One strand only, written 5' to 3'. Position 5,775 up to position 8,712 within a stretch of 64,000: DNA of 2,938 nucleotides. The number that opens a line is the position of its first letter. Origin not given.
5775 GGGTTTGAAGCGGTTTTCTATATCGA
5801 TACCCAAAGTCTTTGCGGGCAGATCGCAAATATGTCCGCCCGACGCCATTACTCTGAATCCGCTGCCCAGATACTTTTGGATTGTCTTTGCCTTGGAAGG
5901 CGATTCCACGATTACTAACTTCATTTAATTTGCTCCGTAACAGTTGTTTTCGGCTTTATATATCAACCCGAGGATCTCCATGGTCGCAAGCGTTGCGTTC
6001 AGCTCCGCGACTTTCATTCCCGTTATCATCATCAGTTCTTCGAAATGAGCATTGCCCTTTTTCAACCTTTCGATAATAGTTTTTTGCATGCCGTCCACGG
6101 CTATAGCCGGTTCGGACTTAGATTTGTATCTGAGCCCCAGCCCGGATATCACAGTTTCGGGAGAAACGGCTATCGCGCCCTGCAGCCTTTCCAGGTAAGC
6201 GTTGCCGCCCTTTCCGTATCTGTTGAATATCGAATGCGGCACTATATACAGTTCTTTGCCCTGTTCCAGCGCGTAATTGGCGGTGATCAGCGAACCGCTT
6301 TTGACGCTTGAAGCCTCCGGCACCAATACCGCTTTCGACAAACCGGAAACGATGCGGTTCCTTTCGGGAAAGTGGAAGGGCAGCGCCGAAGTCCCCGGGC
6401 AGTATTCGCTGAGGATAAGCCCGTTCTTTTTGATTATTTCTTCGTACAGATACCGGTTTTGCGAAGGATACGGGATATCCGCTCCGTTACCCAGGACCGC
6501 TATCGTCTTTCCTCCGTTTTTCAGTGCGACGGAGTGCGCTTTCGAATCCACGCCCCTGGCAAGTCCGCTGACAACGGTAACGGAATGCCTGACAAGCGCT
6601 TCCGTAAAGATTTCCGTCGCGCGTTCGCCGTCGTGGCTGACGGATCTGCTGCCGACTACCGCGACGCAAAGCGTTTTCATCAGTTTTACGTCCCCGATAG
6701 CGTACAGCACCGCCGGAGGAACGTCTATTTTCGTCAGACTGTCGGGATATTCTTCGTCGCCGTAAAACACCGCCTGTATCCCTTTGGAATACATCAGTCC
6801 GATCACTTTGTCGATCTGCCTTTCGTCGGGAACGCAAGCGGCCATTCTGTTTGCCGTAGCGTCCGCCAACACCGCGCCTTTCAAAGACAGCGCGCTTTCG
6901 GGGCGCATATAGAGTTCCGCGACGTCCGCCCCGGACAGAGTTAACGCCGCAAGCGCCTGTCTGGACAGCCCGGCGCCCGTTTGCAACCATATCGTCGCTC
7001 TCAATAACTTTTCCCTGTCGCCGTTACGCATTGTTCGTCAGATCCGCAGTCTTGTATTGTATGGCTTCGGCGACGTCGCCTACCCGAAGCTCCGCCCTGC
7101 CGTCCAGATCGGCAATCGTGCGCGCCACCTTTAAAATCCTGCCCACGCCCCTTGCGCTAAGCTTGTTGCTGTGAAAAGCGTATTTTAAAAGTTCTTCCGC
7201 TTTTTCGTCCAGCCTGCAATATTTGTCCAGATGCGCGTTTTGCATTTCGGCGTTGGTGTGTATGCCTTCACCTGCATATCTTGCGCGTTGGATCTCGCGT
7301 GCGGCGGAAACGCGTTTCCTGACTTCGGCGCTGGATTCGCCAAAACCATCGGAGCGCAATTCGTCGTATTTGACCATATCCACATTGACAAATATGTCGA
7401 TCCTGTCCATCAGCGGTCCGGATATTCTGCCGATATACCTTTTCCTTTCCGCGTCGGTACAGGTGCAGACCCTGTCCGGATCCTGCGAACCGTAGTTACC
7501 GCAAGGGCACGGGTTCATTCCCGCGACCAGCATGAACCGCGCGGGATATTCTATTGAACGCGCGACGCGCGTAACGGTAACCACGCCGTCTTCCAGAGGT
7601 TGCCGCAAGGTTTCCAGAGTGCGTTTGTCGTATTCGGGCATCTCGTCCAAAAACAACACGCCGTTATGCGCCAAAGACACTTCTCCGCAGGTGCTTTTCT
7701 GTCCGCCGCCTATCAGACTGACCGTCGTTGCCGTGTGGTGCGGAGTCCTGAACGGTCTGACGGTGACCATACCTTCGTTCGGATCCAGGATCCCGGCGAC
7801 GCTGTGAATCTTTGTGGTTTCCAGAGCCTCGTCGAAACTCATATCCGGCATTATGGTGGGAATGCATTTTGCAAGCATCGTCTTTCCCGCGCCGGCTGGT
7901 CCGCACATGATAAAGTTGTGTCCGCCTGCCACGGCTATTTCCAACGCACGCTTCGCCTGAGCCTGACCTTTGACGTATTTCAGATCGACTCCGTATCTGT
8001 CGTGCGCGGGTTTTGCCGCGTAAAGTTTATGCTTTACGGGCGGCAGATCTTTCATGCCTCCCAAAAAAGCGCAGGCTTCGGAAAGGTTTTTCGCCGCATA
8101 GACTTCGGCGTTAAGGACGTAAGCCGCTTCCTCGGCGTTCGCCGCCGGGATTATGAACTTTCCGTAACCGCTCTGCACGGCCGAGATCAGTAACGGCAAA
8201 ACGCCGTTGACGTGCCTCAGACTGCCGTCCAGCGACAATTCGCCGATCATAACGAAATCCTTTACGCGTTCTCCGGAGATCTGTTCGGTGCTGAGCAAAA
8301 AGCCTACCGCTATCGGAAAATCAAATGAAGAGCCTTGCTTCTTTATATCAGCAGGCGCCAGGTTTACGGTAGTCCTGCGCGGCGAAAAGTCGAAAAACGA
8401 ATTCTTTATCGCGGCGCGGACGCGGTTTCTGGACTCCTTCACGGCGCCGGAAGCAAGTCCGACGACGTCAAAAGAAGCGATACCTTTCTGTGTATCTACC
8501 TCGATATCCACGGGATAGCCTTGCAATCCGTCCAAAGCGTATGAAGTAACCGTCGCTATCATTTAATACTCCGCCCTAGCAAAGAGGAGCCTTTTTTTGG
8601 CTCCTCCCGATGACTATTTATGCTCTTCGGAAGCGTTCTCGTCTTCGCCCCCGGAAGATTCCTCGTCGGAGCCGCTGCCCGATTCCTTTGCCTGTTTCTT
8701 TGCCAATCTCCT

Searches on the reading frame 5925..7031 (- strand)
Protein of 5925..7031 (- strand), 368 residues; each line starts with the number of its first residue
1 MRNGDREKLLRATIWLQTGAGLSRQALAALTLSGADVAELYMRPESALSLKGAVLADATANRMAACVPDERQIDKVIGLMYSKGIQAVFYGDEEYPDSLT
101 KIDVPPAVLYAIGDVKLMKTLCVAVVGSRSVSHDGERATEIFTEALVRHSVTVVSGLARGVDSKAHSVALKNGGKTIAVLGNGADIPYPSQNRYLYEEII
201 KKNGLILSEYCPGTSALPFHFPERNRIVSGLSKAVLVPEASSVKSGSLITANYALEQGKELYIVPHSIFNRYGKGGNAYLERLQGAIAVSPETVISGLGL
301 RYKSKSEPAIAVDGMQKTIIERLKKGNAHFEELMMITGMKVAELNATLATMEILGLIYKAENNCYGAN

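Call 54: search_protein_families(library=pfam, proteins=[window:5925-7031:-], max_evalue=0.00001)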
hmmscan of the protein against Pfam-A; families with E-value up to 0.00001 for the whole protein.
window:5925-7031:- (368 aa): 1 family
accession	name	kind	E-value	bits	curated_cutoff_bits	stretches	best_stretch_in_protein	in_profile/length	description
PF02481.21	DNA_processg_A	-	4.5e-70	235.6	29.6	1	82-282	4-205/212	DNA recombination-mediator protein A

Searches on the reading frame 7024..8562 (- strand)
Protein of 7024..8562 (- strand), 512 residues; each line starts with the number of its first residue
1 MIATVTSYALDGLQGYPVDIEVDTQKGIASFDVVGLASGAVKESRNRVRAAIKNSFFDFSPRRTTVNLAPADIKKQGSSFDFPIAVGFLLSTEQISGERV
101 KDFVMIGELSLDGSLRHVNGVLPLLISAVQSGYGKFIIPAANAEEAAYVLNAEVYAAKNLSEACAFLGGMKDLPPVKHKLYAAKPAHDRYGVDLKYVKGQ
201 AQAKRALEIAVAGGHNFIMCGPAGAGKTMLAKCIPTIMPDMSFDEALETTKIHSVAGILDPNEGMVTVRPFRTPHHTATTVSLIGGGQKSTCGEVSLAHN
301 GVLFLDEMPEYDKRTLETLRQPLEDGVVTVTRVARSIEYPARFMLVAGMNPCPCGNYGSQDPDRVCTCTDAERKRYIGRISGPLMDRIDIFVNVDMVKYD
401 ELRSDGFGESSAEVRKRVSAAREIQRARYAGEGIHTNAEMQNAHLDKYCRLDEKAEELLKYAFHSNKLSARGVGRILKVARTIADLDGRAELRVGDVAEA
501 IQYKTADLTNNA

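Call 54: search_protein_families(library=pfam, proteins=[window:7024-8562:-], max_evalue=0.00001)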
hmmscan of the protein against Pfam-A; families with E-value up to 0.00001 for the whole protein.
window:7024-8562:- (512 aa): 4 families
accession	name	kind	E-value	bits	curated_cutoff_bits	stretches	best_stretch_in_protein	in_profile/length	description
PF01078.27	Mg_chelatase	-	1.9e-90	302.2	20.3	1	193-401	1-206/207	Magnesium chelatase, subunit ChlI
PF13541.12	ChlI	-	5.5e-43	146.2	27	1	20-142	1-121/121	Subunit ChlI of Mg-chelatase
PF13335.12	Mg_chelatase_C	-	1.8e-32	112.2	26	1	408-504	1-94/94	Magnesium chelatase, subunit ChlI C-terminal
PF00493.29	MCM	-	4.1e-06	26.5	23.3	0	291-359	113-180/224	MCM P-loop domain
